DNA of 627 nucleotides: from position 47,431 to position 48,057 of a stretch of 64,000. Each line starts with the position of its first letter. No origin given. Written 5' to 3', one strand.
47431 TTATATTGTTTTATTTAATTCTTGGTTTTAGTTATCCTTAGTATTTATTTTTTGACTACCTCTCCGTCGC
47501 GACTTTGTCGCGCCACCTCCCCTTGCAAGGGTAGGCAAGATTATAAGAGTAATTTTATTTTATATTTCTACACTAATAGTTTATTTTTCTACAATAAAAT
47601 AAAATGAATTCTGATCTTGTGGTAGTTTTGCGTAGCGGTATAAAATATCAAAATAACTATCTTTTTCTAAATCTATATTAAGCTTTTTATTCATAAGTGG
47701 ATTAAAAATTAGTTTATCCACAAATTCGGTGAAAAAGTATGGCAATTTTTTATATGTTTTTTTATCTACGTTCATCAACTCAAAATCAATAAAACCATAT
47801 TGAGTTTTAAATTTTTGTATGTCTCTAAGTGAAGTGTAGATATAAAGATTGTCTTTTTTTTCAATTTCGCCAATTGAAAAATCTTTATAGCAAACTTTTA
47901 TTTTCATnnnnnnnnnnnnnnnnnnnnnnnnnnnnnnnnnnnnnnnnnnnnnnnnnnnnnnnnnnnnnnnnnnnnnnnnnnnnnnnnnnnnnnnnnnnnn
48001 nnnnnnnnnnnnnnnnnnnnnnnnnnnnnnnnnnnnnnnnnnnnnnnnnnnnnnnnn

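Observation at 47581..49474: Split HipA-like kinase module in reversed order (kinase first, HipS-like second), with no HipB visible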

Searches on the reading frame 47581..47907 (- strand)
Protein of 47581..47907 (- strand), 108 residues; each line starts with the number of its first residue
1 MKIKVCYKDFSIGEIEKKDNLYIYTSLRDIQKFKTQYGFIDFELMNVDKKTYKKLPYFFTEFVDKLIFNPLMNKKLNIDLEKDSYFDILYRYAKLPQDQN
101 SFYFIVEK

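Call 3: search_protein_families(library=pfam, proteins=[window:47581-47907:-], max_evalue=1)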
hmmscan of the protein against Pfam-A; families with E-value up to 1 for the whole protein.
window:47581-47907:- (108 aa): 2 families
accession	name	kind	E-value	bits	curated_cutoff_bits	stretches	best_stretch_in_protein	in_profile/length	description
PF17793.6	AHD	-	0.0016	18.9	27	1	32-56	33-57/61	ANC1 homology domain (AHD)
PF22789.1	DUF4026_C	-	0.096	13.6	27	1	37-74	24-61/114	Protein of unknown function (DUF4026) C-terminal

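Call 4: search_protein_families(library=ncbifam, proteins=[window:47581-47907:-], max_evalue=1)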
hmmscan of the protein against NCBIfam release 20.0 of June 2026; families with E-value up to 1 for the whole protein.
window:47581-47907:- (108 aa): 0 families

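Call 5: search_protein_families(library=padloc, proteins=[window:47581-47907:-], max_evalue=1)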
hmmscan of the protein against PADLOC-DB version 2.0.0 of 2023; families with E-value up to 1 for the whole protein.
window:47581-47907:- (108 aa): 0 families

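Call 11: search_solved_structures(query=window:47581-47907:-, max_evalue=10)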
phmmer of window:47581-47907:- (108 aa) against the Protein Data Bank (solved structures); distinct sequences matched with E-value up to 10: 0.

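Call 18: find_homologous_proteins(query=window:47581-47907:-, max_evalue=0.01)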
Query window:47581-47907:- (108 aa): 6 proteins with E <= 0.01 among 7 candidates.
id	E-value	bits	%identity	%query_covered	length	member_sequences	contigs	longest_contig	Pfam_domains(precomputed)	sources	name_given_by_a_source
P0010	3.6e-62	225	99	100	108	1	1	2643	-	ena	-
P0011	1.7e-59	217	95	99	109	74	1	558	-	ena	-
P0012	3.6e-48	180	78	97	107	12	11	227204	-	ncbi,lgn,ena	-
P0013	7.1e-48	179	79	99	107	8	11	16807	-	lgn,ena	-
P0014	7.2e-46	173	76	99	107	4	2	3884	-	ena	-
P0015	8.5e-30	121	57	99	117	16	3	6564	-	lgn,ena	-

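Call 28: search_solved_structures(query=A1, max_evalue=10, show_alignments=3)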
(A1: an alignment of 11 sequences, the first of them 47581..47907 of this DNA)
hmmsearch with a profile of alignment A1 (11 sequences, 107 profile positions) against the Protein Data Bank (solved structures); distinct sequences matched with E-value up to 10: 2.
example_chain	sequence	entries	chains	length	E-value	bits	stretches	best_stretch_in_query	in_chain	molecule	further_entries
2q7b_A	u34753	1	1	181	0.05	17.3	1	39-93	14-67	Acetyltransferase, GNAT family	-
6z1p_BA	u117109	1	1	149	0.078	16.7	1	21-82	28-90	Ribosomal subunit protein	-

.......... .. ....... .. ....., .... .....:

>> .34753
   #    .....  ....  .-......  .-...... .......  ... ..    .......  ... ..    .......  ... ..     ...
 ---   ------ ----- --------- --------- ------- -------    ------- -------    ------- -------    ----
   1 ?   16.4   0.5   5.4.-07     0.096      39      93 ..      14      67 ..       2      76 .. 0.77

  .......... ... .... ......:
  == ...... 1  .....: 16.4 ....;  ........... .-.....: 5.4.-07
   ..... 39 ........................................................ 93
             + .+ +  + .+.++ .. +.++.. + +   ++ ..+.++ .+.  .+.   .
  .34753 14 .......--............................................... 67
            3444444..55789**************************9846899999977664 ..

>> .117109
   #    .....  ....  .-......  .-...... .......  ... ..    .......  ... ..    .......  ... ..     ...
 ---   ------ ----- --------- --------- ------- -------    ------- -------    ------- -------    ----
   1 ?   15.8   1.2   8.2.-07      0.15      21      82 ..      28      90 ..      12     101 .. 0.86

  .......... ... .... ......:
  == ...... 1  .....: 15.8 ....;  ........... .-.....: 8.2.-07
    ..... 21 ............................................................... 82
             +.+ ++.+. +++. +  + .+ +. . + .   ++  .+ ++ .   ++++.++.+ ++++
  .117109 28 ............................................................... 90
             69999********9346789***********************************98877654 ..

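Call 32: find_homologous_proteins(query=A1, max_evalue=1)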
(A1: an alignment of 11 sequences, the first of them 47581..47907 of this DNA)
Query A1 (11 sequences) (108 aa, profile of the alignment): 11 proteins with E <= 1 among 274 candidates.
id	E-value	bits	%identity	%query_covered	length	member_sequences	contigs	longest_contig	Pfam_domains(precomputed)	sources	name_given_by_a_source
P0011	3.0e-53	197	95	99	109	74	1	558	-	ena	-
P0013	4.8e-53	196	79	99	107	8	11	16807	-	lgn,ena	-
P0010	5.8e-53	196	99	100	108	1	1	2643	-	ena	-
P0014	3.5e-51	190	76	99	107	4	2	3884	-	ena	-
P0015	2.7e-50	187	57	99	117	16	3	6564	-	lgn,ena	-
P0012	4.7e-50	186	78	97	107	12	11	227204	-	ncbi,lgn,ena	-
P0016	2.4e-48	181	56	99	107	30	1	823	-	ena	-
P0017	3.0e-45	171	57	97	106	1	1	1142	-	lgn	-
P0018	2.2e-40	155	53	95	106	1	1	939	-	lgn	-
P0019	3.0e-38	148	46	96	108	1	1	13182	-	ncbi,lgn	-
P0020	9.8e-32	127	43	100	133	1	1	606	-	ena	-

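Call 44: predict_structure(alignment_id=A5)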
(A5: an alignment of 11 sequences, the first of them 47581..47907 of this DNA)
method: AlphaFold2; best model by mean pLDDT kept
length: 108 residues; sequences in the alignment: 11
mean_pLDDT: 94.2   pTM: 0.84
mean pLDDT of the five models: 94.2, 92.6, 92.6, 91.2, 88.9
residues with pLDDT >= 90: 94; 70-90: 13; 50-70: 1; < 50: 0
segments of 3 or more residues with pLDDT < 50: none
pLDDT, mean of each block of 10 residues (from residue 1): 95 95 95 92 91 96 96 96 96 93 90
secondary structure, 60 per line:
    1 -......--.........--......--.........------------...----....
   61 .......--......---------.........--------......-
elements in order: E2-7 E10-18 E21-26 H29-37 E50-52 H57-67 H70-75 H85-93 E102-107

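Call 56: search_protein_representatives(alignment_id=A5)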
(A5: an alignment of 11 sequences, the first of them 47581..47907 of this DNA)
Query: 11 sequences, 107 profile positions. Proteins with E-value up to 0.001 (for the whole library): 36; up to 1e-10: 5; up to 1e-30: 2. The best 36 are listed.
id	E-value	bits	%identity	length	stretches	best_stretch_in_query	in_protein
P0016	5.9e-49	181.1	-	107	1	1-107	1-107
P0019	1.9e-46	173.0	-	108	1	1-106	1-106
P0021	2.8e-17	79.2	-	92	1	17-106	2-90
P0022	3.3e-14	69.4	-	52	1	1-51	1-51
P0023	5.8e-12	62.1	-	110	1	3-105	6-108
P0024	9.4e-10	55.0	-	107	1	1-103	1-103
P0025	1.7e-09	54.2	-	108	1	1-105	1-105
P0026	3.1e-09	53.4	-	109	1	2-105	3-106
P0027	7.5e-09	52.1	-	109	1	1-102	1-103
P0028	9.3e-09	51.8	-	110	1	1-106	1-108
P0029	2.2e-08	50.6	-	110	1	1-105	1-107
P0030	3.8e-08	49.8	-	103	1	7-104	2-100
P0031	8.2e-08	48.8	-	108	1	1-106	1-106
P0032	8.7e-08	48.7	-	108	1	1-103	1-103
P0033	9.1e-08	48.6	-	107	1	1-104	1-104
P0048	3.0e-05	40.5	-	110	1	1-104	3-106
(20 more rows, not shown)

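Call 58: search_solved_structures(query=A7, max_evalue=10, show_alignments=3)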
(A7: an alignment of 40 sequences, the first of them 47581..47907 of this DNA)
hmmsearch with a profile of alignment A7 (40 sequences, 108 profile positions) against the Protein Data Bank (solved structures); distinct sequences matched with E-value up to 10: 0.

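Call 59: search_protein_families(library=pfam, alignment_id=A7, max_evalue=1)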
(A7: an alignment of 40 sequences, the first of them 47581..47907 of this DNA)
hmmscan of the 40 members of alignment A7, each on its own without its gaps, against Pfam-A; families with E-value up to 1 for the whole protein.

A. member 1, window:47581-47907:- (108 aa): 2 families
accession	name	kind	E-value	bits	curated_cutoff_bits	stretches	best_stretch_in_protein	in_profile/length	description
PF17793.6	AHD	-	0.0016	18.9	27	1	32-56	33-57/61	ANC1 homology domain (AHD)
PF22789.1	DUF4026_C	-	0.096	13.6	27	1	37-74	24-61/114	Protein of unknown function (DUF4026) C-terminal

B. families by the number of members that match (of 40 scanned): 17 families
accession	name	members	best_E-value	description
PF13657.11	Couple_hipA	3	0.043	HipA N-terminal domain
PF23202.1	PAH_ZNF598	2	0.0026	ZNF598 PAH domain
PF17793.6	AHD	1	0.0016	ANC1 homology domain (AHD)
PF03502.19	Channel_Tsx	1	0.0087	Nucleoside-specific channel-forming protein, Tsx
PF14583.12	Pectate_lyase22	1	0.025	Oligogalacturonate lyase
PF05819.16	NolX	1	0.044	NolX protein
PF25410.1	PH_34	1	0.055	PH-like domain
PF04699.19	P16-Arc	1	0.063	ARP2/3 complex 16 kDa subunit (p16-Arc)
PF21518.3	Sas-5-like_implico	1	0.073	Spindle assembly abnormal protein 5, implico domain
PF21070.2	IcmF_helical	1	0.086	Type VI secretion protein IcmF helical domain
PF23164.1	UBL_AVO1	1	0.089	AVO1 ubiquitin-like domain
PF22789.1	DUF4026_C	1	0.096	Protein of unknown function (DUF4026) C-terminal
PF23916.1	TIM-barrel_EndoS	1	0.096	Endo-beta-N-acetylglucosaminidase EndoS TIM-barrel domain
PF18848.6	baeRF_family6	1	0.1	Bacterial archaeo-eukaryotic release factor family 6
PF21487.2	Tas3_C-hel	1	0.15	Tas3, C-terminal helical domains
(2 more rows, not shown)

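Call 62: find_encoding_contigs(protein=P0023, flank=5000, max_places=3)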
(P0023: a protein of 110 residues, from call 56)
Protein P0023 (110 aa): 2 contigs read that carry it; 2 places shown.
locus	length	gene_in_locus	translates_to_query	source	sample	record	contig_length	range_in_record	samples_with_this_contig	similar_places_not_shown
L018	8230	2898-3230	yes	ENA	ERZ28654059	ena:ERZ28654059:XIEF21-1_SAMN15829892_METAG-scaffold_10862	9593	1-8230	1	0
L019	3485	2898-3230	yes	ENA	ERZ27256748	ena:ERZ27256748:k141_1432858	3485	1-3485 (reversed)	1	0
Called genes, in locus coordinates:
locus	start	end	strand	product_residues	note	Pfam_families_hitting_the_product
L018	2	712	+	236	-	?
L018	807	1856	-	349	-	PF03033:Glyco_transf_28, PF04101:Glyco_tran_28_C, PF13528:Glyco_trans_1_3 (weak)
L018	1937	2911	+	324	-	-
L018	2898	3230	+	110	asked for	-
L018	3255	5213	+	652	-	PF02518:HATPase_c, PF00204:DNA_gyraseB, PF01751:Toprim, PF00986:DNA_gyraseB_C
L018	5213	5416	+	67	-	-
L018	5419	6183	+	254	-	-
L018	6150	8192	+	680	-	PF00521:DNA_topoisoIV, PF03989:DNA_gyraseA_C (weak)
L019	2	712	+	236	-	?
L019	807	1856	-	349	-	PF03033:Glyco_transf_28, PF04101:Glyco_tran_28_C, PF13528:Glyco_trans_1_3 (weak)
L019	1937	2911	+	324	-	-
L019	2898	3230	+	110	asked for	-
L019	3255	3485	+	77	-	?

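Call 63: find_encoding_contigs(protein=P0028, flank=5000, max_places=3)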
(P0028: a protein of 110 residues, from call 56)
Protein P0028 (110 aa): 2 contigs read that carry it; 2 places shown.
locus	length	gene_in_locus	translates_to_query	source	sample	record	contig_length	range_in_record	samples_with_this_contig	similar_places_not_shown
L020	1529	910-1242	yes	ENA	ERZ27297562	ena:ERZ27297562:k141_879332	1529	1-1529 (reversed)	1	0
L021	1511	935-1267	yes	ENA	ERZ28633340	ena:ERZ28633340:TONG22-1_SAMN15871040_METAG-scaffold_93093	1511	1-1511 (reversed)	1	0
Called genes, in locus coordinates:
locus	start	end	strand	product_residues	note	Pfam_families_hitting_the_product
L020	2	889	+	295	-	?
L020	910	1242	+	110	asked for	-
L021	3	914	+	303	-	?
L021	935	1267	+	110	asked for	-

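Call 64: search_protein_families(library=pfam, proteins=[L018:1937-2908:+, L020:2-886:+, L021:3-911:+], max_evalue=0.1)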
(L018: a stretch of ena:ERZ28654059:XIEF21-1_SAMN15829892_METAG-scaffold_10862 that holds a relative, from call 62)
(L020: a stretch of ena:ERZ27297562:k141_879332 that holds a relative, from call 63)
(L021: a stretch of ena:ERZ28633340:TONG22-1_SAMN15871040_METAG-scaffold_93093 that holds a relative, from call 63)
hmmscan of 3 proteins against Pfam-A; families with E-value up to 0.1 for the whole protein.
L018:1937-2908:+ (324 aa): 1 family
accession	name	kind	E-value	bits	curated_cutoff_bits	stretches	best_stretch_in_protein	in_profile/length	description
PF07804.18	HipA_C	-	3.6e-05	24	30.5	1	33-225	5-186/213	HipA-like C-terminal domain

L020:2-886:+ (295 aa): 3 families
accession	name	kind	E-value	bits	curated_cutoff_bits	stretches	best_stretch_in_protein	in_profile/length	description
PF07804.18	HipA_C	-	0.00018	21.7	30.5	1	7-159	21-158/213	HipA-like C-terminal domain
PF00454.33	PI3_PI4_kinase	-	0.0071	16.7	27.1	1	114-164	131-172/241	Phosphatidylinositol 3- and 4-kinase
PF22208.1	Cas_Csm6_CARF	-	0.076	13.2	27.5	0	245-266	12-33/106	Cas_Csm6 CARF domain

L021:3-911:+ (303 aa): 3 families
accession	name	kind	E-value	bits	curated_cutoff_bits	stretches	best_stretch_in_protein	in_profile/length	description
PF07804.18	HipA_C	-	8e-05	22.8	30.5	1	8-167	10-158/213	HipA-like C-terminal domain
PF00454.33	PI3_PI4_kinase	-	0.0071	16.7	27.1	1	122-172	131-172/241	Phosphatidylinositol 3- and 4-kinase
PF22208.1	Cas_Csm6_CARF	-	0.08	13.1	27.5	0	253-274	12-33/106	Cas_Csm6 CARF domain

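Call 71: search_protein_families(library=phrogs, proteins=[window:47581-47907:-], max_evalue=0.001)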
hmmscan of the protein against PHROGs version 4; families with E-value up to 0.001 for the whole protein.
window:47581-47907:- (108 aa): 0 families

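Call 87: find_encoding_contigs(protein=P0031, flank=4000, max_places=2)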
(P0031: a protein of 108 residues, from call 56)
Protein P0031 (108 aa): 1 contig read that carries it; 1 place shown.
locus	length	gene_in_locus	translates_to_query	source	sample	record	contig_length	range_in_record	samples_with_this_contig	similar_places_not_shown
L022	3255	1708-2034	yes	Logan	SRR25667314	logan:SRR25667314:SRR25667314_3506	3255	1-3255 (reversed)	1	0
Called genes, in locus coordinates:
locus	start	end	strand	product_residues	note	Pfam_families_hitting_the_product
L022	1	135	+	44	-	?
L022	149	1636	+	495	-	PF07804:HipA_C (faint)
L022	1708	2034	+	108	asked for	-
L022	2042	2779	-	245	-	-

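Call 88: find_encoding_contigs(protein=P0048, flank=4000, max_places=2)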
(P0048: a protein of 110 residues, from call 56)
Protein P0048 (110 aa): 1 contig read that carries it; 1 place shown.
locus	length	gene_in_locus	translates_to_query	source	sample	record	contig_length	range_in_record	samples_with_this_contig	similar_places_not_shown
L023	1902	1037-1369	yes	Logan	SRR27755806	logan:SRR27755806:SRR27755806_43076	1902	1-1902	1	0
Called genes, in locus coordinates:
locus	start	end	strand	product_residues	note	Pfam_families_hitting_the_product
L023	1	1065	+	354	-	?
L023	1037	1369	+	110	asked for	-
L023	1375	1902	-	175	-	?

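Call 91: search_protein_families(library=padloc, alignment_id=A7, max_evalue=1)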
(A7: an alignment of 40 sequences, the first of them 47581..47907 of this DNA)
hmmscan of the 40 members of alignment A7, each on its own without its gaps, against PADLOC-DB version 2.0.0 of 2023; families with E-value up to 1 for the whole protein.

A. member 1, window:47581-47907:- (108 aa): 0 families

B. families by the number of members that match (of 40 scanned): 4 families
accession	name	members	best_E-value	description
PDLC04352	PDC-M03B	1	0.0012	-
PDLC00438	ThsB1|ThsB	1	0.0097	TIR-like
PDLC02365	PycTM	1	0.011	-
PDLC04347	PDC-M03B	1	0.028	-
